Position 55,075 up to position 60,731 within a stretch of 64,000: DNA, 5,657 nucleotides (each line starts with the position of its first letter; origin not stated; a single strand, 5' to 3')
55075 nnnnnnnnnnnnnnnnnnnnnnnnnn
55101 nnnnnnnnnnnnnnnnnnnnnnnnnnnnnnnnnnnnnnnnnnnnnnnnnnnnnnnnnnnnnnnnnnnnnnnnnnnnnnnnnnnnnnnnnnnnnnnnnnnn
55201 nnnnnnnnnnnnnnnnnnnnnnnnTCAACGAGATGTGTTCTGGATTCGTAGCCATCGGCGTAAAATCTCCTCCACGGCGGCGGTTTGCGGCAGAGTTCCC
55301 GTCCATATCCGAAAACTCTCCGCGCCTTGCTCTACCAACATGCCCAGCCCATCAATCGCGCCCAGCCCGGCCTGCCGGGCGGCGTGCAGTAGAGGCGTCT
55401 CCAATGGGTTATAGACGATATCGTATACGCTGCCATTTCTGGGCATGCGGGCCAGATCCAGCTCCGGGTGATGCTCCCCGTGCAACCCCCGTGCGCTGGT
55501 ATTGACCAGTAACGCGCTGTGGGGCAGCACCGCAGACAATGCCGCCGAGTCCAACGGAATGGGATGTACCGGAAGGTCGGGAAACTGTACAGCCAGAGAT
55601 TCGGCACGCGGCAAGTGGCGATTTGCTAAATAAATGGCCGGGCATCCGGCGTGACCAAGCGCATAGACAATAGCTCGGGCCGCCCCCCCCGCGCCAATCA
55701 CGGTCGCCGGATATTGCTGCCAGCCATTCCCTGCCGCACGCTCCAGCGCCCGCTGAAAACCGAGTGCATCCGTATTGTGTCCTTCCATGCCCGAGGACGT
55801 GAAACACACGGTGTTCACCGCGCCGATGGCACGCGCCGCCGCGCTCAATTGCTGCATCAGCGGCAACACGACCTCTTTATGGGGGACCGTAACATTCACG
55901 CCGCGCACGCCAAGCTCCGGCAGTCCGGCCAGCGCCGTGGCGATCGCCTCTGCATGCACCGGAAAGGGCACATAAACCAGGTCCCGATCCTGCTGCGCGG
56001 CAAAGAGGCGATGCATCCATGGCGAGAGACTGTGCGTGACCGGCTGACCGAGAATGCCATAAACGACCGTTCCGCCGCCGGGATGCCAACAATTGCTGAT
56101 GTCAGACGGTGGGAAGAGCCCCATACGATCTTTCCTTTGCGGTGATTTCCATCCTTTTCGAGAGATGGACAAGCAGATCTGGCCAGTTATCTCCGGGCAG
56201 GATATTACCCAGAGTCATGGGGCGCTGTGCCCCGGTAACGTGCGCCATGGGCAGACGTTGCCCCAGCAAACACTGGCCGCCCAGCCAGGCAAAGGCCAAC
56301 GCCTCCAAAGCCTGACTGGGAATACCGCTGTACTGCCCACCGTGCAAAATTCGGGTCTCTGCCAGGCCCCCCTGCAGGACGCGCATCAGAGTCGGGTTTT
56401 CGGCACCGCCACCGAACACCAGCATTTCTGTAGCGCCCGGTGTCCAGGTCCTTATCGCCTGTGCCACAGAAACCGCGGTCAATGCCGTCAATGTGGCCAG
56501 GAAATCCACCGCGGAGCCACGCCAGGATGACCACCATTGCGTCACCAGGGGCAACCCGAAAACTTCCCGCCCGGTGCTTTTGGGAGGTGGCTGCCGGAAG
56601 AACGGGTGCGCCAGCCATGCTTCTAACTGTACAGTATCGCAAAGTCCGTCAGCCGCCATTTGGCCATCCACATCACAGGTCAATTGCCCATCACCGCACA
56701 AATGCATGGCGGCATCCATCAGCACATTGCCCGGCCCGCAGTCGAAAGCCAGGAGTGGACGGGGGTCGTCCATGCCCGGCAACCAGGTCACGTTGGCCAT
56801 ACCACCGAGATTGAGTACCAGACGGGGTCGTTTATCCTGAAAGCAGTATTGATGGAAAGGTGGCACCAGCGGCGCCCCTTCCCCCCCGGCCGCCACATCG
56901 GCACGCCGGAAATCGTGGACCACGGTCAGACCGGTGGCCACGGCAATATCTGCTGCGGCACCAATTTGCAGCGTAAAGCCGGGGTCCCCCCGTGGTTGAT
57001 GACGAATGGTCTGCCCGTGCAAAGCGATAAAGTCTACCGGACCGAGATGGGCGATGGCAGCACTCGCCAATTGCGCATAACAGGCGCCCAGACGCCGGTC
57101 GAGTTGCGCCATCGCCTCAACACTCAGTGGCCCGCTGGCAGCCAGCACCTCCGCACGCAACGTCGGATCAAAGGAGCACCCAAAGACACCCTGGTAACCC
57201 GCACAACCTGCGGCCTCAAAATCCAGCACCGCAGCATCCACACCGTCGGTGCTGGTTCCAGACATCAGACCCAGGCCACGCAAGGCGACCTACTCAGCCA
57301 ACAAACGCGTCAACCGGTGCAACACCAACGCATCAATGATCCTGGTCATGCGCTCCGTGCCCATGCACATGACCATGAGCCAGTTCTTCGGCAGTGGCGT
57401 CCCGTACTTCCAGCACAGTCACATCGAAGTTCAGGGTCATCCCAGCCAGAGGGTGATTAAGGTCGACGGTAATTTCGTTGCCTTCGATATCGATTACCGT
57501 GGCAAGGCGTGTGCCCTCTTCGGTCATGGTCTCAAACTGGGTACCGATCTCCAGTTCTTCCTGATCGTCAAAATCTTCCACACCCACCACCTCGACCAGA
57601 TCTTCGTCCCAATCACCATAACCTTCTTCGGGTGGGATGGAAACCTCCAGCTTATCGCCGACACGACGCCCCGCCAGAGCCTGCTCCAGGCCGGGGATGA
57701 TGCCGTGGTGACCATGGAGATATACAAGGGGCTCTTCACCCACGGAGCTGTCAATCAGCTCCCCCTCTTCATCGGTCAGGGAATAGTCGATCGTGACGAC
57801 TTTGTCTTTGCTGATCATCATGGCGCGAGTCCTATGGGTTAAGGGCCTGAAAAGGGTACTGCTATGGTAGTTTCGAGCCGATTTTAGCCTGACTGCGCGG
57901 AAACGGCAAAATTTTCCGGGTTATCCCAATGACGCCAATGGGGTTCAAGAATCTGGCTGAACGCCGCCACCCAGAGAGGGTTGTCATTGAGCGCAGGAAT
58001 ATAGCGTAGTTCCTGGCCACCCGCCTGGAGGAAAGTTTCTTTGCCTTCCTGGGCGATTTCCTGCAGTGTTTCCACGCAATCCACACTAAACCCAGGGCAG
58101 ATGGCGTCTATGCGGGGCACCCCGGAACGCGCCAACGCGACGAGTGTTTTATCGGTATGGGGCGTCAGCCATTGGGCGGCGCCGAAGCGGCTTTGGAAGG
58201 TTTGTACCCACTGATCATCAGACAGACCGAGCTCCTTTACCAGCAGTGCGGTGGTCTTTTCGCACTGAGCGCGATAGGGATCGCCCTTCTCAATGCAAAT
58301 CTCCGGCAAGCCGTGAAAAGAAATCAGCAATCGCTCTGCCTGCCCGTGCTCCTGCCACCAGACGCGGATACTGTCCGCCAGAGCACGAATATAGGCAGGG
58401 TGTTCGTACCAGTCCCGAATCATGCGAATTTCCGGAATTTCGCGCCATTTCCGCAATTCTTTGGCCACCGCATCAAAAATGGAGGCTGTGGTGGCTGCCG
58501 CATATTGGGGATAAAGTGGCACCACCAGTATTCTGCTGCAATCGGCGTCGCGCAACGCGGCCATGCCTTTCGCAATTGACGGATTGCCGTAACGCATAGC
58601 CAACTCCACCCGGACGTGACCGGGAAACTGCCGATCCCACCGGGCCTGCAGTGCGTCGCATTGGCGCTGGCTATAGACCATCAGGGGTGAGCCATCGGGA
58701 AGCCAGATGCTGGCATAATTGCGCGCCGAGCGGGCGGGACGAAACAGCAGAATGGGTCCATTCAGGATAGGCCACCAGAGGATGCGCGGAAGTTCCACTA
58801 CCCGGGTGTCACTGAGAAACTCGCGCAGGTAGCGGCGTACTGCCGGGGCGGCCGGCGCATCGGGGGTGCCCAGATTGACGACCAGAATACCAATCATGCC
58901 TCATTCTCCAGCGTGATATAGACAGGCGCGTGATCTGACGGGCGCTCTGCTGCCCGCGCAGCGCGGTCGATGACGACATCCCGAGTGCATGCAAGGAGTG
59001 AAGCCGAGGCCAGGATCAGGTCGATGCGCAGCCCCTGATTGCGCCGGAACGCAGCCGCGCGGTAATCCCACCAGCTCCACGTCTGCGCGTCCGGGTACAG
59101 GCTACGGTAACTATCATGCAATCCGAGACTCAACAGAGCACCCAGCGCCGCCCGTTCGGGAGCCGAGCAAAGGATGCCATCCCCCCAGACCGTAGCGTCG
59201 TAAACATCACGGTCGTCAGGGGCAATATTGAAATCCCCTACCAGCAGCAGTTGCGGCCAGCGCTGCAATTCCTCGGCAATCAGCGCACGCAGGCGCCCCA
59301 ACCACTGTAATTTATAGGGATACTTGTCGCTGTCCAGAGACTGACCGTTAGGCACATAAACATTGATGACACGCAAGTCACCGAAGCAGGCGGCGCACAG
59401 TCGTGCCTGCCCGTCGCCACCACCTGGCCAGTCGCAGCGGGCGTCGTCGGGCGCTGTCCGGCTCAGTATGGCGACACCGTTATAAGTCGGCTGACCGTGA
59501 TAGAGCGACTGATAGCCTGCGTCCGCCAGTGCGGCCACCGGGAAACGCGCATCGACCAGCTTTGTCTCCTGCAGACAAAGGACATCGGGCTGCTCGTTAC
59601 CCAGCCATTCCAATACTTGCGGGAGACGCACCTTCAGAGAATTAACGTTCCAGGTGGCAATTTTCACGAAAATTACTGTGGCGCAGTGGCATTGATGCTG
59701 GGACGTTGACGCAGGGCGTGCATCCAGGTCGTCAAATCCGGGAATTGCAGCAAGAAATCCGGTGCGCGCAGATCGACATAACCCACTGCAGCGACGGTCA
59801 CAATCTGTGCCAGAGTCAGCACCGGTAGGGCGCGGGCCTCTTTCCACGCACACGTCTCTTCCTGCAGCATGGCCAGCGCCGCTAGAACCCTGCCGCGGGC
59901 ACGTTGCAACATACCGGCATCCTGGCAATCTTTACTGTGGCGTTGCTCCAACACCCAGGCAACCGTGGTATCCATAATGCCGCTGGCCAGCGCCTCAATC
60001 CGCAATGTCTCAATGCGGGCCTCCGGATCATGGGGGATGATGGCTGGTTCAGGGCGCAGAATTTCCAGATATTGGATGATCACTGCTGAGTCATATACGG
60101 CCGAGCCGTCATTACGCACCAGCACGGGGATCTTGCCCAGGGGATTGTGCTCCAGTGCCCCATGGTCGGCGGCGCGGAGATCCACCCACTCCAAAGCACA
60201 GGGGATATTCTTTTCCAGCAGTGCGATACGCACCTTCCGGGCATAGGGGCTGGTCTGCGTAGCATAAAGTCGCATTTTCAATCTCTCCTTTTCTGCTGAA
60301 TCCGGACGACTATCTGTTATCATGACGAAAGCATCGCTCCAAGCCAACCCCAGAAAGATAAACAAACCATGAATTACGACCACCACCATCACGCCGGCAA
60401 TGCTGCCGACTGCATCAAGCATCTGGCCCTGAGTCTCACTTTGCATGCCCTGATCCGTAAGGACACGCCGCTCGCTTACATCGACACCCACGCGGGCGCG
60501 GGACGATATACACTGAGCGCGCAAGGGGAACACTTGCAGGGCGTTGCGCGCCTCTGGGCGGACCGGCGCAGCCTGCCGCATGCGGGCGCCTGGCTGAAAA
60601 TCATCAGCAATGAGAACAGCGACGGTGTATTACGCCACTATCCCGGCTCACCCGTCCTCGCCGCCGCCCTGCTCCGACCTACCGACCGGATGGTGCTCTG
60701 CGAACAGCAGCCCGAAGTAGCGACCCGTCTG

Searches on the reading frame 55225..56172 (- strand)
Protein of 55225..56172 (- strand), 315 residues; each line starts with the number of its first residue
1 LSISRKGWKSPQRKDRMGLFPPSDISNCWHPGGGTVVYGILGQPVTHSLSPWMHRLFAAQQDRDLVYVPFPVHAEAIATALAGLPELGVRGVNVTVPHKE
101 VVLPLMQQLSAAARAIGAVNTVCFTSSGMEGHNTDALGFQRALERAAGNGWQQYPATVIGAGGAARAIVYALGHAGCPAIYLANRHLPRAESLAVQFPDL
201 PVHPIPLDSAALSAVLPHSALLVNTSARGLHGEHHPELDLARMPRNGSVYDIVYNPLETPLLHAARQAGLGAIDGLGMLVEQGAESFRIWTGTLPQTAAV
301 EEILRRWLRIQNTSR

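Call 48: search_protein_families(library=pfam, proteins=[window:55225-56172:-], max_evalue=0.0001)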
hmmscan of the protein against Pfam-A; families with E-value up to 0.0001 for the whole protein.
window:55225-56172:- (315 aa): 3 families
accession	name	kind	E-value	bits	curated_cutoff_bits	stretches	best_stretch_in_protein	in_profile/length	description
PF08501.16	Shikimate_dh_N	-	1.6e-25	89.6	27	1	40-122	1-83/83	Shikimate dehydrogenase substrate binding domain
PF18317.6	SDH_C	-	3.3e-12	46.4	25.8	1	275-305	1-31/31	Shikimate 5'-dehydrogenase C-terminal domain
PF01488.26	Shikimate_DH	-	2e-06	28.4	24.3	1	150-209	9-68/138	Shikimate / quinate 5-dehydrogenase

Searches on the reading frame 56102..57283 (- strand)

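Call 48: search_protein_families(library=pfam, proteins=[window:56102-57283:-], max_evalue=0.0001)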
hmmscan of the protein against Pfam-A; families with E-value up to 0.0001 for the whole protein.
window:56102-57283:- (393 aa): 1 family
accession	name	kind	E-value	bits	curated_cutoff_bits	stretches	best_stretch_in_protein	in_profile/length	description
PF03702.20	AnmK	-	1.2e-92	311.2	24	1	2-363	2-366/367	Anhydro-N-acetylmuramic acid kinase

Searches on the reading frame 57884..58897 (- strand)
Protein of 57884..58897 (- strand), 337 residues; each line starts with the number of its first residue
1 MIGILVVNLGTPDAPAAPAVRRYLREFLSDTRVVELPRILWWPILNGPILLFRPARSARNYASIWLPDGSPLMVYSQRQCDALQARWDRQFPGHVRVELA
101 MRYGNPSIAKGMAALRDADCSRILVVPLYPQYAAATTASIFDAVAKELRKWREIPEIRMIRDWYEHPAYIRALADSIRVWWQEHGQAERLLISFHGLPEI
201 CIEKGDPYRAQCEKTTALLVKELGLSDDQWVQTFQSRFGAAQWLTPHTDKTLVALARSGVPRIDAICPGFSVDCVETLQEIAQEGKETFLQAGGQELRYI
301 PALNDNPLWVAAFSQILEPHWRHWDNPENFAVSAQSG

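Call 48: search_protein_families(library=pfam, proteins=[window:57884-58897:-], max_evalue=0.0001)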
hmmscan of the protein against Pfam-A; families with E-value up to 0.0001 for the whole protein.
window:57884-58897:- (337 aa): 1 family
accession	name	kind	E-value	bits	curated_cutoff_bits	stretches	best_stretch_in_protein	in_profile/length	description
PF00762.24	Ferrochelatase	-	6.6e-113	377.3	27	1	2-318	2-314/317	Ferrochelatase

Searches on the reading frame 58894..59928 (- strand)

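Call 48: search_protein_families(library=pfam, proteins=[window:58894-59928:-], max_evalue=0.0001)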
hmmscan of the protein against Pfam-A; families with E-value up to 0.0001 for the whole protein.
window:58894-59928:- (344 aa): 1 family
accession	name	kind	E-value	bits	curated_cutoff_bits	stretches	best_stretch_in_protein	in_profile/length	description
PF03372.29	Exo_endo_phos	-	2.6e-33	116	24.5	1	91-333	1-225/225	Endonuclease/Exonuclease/phosphatase family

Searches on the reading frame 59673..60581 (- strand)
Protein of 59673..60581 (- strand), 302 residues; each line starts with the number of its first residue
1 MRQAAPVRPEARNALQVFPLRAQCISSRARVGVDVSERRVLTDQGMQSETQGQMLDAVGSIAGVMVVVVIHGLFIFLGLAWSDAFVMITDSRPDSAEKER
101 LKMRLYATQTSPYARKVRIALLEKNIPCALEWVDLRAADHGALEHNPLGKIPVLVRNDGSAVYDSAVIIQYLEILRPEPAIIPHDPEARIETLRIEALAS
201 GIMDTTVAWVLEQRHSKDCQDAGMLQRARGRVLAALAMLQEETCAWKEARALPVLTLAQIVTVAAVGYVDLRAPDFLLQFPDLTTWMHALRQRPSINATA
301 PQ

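Call 48: search_protein_families(library=pfam, proteins=[window:59673-60581:-], max_evalue=0.0001)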
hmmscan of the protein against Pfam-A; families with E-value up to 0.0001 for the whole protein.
window:59673-60581:- (302 aa): 3 families
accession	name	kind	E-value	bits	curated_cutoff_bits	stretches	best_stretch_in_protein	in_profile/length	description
PF13417.12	GST_N_3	-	1.4e-19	70.7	22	1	105-179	1-74/75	Glutathione S-transferase, N-terminal domain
PF13409.12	GST_N_2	-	8.1e-19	68.4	25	1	110-173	1-68/70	Glutathione S-transferase, N-terminal domain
PF02798.26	GST_N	-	1.5e-06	28.9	20.9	1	102-172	2-74/76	Glutathione S-transferase, N-terminal domain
